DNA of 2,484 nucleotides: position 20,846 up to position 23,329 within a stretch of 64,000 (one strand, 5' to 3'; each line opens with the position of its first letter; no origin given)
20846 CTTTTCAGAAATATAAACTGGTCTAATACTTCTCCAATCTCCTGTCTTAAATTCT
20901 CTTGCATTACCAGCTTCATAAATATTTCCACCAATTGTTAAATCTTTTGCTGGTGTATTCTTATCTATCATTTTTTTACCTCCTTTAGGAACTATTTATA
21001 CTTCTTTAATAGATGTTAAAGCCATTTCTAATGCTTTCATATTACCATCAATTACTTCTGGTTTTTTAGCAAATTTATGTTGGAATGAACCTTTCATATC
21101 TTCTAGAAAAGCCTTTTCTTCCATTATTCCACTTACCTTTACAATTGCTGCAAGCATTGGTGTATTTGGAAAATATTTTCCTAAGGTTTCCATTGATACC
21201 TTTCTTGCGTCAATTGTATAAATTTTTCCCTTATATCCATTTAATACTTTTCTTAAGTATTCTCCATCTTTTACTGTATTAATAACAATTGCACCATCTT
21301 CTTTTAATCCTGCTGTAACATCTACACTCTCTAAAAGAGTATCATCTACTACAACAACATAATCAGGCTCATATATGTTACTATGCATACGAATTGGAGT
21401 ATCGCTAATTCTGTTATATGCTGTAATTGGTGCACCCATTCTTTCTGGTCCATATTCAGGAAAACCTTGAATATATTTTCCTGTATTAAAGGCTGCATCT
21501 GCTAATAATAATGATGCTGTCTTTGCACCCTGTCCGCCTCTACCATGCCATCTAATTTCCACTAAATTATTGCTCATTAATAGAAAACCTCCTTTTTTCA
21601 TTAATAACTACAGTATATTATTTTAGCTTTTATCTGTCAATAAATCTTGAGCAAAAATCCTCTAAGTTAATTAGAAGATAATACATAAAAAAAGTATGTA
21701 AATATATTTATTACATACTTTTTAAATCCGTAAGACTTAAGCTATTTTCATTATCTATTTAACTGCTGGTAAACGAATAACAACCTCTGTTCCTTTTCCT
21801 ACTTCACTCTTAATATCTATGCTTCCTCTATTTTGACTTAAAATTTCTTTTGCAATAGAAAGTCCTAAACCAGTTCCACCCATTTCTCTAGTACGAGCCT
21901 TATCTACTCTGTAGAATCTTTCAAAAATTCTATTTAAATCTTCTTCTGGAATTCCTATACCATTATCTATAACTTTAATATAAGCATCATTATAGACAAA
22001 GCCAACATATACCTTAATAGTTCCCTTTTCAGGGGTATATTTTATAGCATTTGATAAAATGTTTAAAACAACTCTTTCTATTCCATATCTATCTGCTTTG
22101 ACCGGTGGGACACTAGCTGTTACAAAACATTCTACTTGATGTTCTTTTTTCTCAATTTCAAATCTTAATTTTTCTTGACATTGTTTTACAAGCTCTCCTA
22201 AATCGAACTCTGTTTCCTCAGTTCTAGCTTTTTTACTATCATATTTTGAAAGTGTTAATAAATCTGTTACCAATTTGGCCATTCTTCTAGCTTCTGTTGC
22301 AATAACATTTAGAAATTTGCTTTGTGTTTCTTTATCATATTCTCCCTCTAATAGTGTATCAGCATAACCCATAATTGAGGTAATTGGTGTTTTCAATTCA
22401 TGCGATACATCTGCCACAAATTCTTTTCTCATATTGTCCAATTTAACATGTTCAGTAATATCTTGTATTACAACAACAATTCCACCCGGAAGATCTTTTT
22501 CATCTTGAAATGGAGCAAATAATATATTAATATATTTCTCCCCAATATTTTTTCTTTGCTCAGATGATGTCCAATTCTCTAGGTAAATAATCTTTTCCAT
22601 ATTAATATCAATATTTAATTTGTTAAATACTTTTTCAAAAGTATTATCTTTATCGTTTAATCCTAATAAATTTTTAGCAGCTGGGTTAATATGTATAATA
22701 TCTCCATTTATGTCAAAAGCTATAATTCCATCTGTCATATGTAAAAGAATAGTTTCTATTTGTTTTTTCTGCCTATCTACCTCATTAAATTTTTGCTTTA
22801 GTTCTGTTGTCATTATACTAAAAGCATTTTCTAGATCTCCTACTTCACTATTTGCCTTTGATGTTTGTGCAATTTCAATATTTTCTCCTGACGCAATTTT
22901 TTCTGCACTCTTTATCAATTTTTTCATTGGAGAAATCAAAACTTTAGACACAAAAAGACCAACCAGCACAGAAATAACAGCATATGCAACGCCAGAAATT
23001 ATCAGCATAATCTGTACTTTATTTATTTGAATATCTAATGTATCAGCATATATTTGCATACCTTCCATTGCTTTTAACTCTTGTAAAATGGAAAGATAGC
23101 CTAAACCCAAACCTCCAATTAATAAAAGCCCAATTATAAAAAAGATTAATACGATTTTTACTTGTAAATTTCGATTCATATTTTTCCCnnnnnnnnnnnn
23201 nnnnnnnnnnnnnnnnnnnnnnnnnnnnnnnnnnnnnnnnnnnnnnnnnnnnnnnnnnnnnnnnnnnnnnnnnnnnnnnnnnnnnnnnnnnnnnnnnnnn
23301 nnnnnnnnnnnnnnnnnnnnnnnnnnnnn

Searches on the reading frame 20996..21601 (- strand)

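Call 52: search_protein_families(library=pfam, proteins=[window:20996-21601:-], max_evalue=0.0001)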
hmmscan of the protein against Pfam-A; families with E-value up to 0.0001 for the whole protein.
window:20996-21601:- (201 aa): 1 family
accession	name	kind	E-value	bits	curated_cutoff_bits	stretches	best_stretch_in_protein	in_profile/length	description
PF01558.24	POR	-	1.2e-42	146.4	27.4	1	22-195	1-172/173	Pyruvate ferredoxin/flavodoxin oxidoreductase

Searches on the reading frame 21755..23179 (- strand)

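Call 52: search_protein_families(library=pfam, proteins=[window:21755-23179:-], max_evalue=0.0001)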
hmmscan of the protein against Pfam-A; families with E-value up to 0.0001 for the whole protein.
window:21755-23179:- (474 aa): 5 families
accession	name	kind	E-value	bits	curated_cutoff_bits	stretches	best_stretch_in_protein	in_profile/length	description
PF02518.31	HATPase_c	-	1.6e-30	106.2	26.4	1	363-472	2-109/111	Histidine kinase-, DNA gyrase B-, and HSP90-like ATPase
PF00512.31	HisKA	-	4.5e-21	75.1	26.9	1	250-315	1-65/66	His Kinase A (phospho-acceptor) domain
PF00989.32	PAS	-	6.9e-07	29.7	22.6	1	140-241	2-113/113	PAS fold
PF13188.13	PAS_8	-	1.4e-06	28.4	21.8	1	140-192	2-54/65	PAS domain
PF13589.12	HATPase_c_3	-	3.5e-05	24.3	25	1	367-444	3-81/137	Histidine kinase-, DNA gyrase B-, and HSP90-like ATPase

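Call 57: search_protein_families(library=ncbifam, proteins=[window:21755-23179:-], max_evalue=1e-10)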
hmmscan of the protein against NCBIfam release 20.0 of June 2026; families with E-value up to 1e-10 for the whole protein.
window:21755-23179:- (474 aa): 73 families (the best 25 are shown)
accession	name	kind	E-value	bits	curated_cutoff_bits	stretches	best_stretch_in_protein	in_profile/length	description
NF033092.0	HK_WalK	equivalog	4.5e-112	375.6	725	1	50-471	170-593/594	cell wall metabolism sensor histidine kinase WalK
NF046044.1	PnpS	equivalog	1.3e-108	363.5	400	1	84-471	1-390/390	two-component system histidine kinase PnpS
TIGR02966.1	phoR_proteo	equivalog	6.1e-88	295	334.2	1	136-467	3-330/333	phosphate regulon sensor histidine kinase PhoR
NF033093.1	HK_VicK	exception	9.8e-70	235.4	680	1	54-471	13-434/448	cell wall metabolism sensor histidine kinase VicK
NF008468.0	PRK11360.1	equivalog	1.6e-60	205.1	646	1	46-472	185-608/616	two-component system sensor histidine kinase AtoS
NF045911.1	TCSHisKinNblS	equivalog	8.6e-59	199.4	1000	1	64-468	188-616/621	two-component system sensor histidine kinase NblS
NF047874.1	MASE3_PAS_HK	subfamily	1.1e-57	196.2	560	1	41-472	186-625/655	MASE3 domain-containing sensor histidine kinase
NF040691.1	MtrAB_MtrB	equivalog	2e-57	195.4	450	1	239-473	259-493/507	MtrAB system histidine kinase MtrB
NF008235.0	PRK11006.1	equivalog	1.1e-55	189.2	390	1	64-471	19-422/431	phosphate regulon sensor histidine kinase PhoR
NF041735.1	hist_kin_RppB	equivalog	4.3e-54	183.9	400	1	252-471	217-438/438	two-component system sensor histidine kinase RppB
TIGR01386.1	cztS_silS_copS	subfamily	2.1e-52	178.6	292.55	1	252-469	242-455/457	heavy metal sensor histidine kinase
NF041210.1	his_kin_PieS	equivalog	3.4e-50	171.4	850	1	247-473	246-471/474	two component system sensor histidine kinase PieS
NF053855.1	HisKinPhoRBctds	equivalog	1e-49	169.5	500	1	65-470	170-581/583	two-component system sensor histidine kinase PhoR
NF041947.1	LuxQ_Vibrio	equivalog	1.5e-49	168.6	1200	1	53-471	271-695/843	quorum-sensing autoinducer 2 sensor kinase/phosphatase LuxQ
NF008312.0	PRK11100.1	equivalog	3.1e-48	164.8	356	1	252-472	257-474/477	two-component system sensor histidine kinase CreC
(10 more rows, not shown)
